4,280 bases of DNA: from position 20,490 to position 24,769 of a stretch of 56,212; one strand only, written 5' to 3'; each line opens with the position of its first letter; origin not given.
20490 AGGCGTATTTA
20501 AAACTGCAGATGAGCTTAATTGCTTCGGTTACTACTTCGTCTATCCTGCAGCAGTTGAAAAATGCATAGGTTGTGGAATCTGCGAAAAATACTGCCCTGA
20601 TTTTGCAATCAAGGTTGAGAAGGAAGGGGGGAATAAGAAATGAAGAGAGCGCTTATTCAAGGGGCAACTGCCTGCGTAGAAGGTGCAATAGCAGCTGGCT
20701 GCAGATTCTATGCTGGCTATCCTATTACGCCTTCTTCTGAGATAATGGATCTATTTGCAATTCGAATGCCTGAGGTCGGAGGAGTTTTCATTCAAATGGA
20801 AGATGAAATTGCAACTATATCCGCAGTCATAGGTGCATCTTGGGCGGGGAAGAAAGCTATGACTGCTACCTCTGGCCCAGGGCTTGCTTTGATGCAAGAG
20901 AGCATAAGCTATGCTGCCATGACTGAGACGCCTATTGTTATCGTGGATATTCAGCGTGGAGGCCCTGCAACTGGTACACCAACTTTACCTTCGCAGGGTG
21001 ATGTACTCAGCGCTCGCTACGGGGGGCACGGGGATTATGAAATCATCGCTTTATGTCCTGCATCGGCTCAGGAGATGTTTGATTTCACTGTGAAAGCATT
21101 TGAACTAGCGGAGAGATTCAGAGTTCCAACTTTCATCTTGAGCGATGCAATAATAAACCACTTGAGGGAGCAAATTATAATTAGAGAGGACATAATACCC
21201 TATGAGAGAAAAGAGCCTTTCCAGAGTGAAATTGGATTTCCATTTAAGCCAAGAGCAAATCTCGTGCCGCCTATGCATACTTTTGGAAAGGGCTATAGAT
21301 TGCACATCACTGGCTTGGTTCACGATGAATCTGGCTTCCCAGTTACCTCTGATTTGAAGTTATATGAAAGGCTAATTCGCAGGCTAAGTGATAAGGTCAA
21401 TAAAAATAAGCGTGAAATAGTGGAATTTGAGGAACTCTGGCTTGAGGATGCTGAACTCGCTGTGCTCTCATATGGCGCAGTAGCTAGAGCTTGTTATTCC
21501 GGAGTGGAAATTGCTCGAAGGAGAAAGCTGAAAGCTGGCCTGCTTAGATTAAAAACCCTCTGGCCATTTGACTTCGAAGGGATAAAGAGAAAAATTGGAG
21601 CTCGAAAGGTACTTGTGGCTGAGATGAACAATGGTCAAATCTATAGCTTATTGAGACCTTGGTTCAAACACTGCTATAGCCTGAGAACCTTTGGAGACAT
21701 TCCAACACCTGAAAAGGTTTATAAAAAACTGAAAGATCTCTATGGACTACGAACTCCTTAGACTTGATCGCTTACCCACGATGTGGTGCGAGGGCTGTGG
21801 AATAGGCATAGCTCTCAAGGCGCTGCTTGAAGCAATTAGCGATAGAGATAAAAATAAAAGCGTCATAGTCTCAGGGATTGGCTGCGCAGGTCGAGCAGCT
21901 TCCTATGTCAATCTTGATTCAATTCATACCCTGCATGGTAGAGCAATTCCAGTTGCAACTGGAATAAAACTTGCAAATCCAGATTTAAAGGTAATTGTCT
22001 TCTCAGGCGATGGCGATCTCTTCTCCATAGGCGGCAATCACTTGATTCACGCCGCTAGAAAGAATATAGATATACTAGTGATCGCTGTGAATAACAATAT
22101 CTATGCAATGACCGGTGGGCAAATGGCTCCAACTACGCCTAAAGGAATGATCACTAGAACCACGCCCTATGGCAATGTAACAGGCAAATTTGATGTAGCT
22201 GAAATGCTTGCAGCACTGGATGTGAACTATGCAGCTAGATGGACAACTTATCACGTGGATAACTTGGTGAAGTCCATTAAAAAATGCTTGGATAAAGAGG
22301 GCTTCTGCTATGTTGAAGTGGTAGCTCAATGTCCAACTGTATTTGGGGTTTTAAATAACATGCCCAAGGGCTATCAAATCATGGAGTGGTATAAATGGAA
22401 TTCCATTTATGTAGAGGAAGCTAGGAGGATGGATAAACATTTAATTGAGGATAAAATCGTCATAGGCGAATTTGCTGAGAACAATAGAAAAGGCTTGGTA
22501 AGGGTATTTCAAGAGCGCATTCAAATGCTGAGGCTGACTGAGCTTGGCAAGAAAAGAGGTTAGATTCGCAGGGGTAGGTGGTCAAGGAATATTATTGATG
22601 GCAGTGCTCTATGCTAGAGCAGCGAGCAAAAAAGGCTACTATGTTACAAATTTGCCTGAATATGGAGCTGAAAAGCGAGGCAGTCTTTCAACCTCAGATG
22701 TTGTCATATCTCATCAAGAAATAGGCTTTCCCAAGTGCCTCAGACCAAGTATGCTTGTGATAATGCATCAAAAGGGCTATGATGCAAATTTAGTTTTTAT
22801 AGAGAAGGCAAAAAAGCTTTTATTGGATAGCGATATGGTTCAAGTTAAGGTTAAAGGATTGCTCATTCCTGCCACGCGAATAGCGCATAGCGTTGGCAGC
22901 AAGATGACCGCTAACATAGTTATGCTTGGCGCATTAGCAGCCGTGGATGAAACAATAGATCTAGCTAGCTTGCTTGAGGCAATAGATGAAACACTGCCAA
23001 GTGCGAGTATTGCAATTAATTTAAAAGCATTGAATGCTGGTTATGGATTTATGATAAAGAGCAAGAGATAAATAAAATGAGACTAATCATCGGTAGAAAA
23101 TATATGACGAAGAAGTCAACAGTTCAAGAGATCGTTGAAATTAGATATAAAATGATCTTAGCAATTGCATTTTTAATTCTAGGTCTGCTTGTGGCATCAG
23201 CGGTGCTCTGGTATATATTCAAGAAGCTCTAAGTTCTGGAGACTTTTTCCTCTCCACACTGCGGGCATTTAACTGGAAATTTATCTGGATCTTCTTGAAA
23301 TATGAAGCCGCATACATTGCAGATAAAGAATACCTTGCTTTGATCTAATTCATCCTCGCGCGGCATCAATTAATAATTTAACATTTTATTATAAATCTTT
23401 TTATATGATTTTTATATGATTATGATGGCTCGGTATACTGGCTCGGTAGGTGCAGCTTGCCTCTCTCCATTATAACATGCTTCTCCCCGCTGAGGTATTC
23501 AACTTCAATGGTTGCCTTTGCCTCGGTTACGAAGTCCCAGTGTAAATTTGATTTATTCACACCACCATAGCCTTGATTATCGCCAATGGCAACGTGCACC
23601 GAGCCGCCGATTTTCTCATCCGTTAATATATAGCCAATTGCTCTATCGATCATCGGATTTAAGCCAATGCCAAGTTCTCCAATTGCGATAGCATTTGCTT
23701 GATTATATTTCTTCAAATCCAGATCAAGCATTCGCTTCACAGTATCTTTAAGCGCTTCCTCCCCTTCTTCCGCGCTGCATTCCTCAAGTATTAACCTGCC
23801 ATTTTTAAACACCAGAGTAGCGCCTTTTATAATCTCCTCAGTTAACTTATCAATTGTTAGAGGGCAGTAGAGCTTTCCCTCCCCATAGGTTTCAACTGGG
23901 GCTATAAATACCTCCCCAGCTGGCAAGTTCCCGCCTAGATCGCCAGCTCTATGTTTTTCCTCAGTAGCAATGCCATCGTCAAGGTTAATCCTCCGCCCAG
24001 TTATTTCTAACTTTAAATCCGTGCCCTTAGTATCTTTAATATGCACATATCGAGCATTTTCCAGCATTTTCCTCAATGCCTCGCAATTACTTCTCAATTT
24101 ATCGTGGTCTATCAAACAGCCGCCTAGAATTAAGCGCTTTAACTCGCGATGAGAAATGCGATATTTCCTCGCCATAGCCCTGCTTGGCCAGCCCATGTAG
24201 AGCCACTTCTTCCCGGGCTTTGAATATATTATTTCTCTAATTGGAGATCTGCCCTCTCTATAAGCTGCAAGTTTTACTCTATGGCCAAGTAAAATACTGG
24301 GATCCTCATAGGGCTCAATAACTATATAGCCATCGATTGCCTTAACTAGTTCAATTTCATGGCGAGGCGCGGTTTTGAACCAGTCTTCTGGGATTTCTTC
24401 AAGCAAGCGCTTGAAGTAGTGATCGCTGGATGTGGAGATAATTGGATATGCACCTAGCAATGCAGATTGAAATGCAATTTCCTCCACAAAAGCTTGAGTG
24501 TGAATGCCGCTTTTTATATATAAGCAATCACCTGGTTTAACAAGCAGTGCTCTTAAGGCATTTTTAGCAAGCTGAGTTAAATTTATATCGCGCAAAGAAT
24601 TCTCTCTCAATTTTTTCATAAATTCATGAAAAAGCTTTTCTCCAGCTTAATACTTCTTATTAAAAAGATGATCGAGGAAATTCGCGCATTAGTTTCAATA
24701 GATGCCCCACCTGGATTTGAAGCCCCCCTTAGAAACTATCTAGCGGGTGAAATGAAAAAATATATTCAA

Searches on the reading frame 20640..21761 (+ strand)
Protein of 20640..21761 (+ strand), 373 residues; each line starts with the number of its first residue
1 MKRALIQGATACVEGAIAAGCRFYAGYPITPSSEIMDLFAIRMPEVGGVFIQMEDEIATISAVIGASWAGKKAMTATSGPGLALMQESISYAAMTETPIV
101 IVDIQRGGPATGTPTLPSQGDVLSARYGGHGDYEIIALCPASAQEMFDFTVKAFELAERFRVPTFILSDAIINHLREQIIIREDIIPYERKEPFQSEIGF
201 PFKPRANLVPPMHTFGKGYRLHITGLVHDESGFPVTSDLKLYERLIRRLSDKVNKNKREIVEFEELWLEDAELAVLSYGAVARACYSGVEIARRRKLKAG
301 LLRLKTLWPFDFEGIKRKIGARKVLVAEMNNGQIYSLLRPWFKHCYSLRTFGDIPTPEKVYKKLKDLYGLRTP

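Call 36: search_protein_families(library=pfam, proteins=[window:20640-21761:+], max_evalue=0.00001)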
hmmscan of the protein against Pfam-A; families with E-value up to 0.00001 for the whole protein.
window:20640-21761:+ (373 aa): 2 families
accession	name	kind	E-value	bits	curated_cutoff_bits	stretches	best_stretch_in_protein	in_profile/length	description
PF01855.24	POR_N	-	3.5e-69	233.5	27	1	14-246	1-229/231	Pyruvate flavodoxin/ferredoxin oxidoreductase, thiamine diP-bdg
PF17147.9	PFOR_II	-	2.2e-11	44.5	27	1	271-335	1-71/102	Pyruvate:ferredoxin oxidoreductase core domain II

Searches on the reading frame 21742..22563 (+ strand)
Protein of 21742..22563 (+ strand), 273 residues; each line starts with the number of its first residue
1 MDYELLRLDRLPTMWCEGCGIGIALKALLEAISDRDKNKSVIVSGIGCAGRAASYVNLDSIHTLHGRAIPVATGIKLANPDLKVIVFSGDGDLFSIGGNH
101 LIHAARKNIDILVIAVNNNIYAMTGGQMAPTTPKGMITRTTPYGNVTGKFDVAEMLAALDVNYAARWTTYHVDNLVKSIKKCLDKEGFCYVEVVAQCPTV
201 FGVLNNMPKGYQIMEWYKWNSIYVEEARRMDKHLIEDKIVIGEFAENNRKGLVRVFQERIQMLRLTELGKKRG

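Call 36: search_protein_families(library=pfam, proteins=[window:21742-22563:+], max_evalue=0.00001)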
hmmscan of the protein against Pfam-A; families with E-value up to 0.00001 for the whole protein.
window:21742-22563:+ (273 aa): 1 family
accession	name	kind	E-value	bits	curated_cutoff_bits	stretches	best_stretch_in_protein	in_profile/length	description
PF02775.26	TPP_enzyme_C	-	2.5e-34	118.7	21.9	1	47-193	3-151/151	Thiamine pyrophosphate enzyme, C-terminal TPP binding domain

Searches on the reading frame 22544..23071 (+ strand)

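Call 37: search_protein_families(library=pfam, proteins=[window:22544-23071:+], max_evalue=0.00001)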
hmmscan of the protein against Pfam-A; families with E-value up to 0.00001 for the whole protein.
window:22544-23071:+ (175 aa): 1 family
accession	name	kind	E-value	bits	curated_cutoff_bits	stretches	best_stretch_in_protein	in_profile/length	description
PF01558.24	POR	-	2.9e-31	109.4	27.4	1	12-167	1-172/173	Pyruvate ferredoxin/flavodoxin oxidoreductase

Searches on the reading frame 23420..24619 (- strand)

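Call 37: search_protein_families(library=pfam, proteins=[window:23420-24619:-], max_evalue=0.00001)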
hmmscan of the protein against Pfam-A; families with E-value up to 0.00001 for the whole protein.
window:23420-24619:- (399 aa): 1 family
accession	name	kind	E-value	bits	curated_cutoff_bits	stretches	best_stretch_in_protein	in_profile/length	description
PF02073.20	Peptidase_M29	-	2.3e-30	106.2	27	1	14-388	5-405/406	Thermophilic metalloprotease (M29)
